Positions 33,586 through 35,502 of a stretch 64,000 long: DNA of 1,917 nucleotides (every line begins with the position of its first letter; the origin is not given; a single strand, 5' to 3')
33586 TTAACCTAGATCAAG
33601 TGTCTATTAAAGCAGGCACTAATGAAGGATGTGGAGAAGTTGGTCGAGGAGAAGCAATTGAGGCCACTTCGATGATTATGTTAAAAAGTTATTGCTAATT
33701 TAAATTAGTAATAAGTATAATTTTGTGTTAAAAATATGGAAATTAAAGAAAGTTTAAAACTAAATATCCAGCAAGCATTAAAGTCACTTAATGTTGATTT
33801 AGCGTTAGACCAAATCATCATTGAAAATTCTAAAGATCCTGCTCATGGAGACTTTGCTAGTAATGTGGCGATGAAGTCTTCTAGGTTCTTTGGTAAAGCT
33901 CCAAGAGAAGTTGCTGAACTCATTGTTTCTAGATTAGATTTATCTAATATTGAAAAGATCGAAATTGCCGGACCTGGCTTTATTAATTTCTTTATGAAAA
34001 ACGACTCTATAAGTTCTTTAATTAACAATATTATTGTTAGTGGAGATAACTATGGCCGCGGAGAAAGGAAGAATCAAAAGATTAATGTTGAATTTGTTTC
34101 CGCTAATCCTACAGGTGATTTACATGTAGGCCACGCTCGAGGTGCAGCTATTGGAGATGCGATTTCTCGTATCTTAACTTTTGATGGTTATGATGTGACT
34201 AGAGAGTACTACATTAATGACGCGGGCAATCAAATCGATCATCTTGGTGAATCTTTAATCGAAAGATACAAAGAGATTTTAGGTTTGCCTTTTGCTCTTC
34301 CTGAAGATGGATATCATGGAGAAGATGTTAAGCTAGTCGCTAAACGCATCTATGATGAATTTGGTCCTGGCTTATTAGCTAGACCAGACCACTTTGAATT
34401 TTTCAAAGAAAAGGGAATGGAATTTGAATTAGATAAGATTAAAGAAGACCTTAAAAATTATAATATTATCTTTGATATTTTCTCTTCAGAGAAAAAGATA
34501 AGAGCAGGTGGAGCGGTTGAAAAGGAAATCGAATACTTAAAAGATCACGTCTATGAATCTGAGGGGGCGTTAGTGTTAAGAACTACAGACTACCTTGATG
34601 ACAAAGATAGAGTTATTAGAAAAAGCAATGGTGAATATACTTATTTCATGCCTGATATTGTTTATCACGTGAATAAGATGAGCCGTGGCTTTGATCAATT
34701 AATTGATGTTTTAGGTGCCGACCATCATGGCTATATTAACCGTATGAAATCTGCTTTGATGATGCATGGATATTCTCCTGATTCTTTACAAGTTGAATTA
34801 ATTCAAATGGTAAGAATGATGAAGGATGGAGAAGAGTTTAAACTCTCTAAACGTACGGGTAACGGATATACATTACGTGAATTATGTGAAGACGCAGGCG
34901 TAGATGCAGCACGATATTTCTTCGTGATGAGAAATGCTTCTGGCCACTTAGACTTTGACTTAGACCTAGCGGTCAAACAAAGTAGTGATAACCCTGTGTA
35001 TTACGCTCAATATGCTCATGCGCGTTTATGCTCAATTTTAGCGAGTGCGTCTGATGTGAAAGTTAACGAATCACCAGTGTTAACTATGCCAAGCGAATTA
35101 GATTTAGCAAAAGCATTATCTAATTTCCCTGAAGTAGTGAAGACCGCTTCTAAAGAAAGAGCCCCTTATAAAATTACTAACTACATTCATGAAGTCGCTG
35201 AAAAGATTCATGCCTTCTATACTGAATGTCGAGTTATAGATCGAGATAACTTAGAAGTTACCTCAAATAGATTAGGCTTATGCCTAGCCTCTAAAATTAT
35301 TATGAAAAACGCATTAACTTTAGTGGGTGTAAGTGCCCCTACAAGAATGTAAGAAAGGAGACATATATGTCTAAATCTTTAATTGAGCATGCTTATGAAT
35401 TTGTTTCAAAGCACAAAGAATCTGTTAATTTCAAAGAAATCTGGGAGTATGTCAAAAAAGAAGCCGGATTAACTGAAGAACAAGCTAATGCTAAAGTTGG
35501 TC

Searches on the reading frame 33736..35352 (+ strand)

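Call 67: search_protein_families(library=pfam, proteins=[window:33736-35352:+], max_evalue=0.00001)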
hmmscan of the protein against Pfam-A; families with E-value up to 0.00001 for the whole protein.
window:33736-35352:+ (538 aa): 4 families
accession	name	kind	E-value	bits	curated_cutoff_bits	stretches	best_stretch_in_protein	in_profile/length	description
PF05746.21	DALR_1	-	7.6e-31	107.1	22.3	1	425-538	2-117/117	DALR anticodon binding domain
PF00750.26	tRNA-synt_1d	-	3.3e-26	92.5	23.3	1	96-392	2-302/349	tRNA synthetases class I (R), catalytic domain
PF03485.21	Arg_tRNA_synt_N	-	2.6e-25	89.3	21.5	1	6-87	2-85/85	Arginyl tRNA synthetase N terminal domain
PF00133.28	tRNA-synt_1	-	1.6e-06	27.6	22.7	0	124-168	33-77/414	tRNA synthetases class I (I, L, M and V)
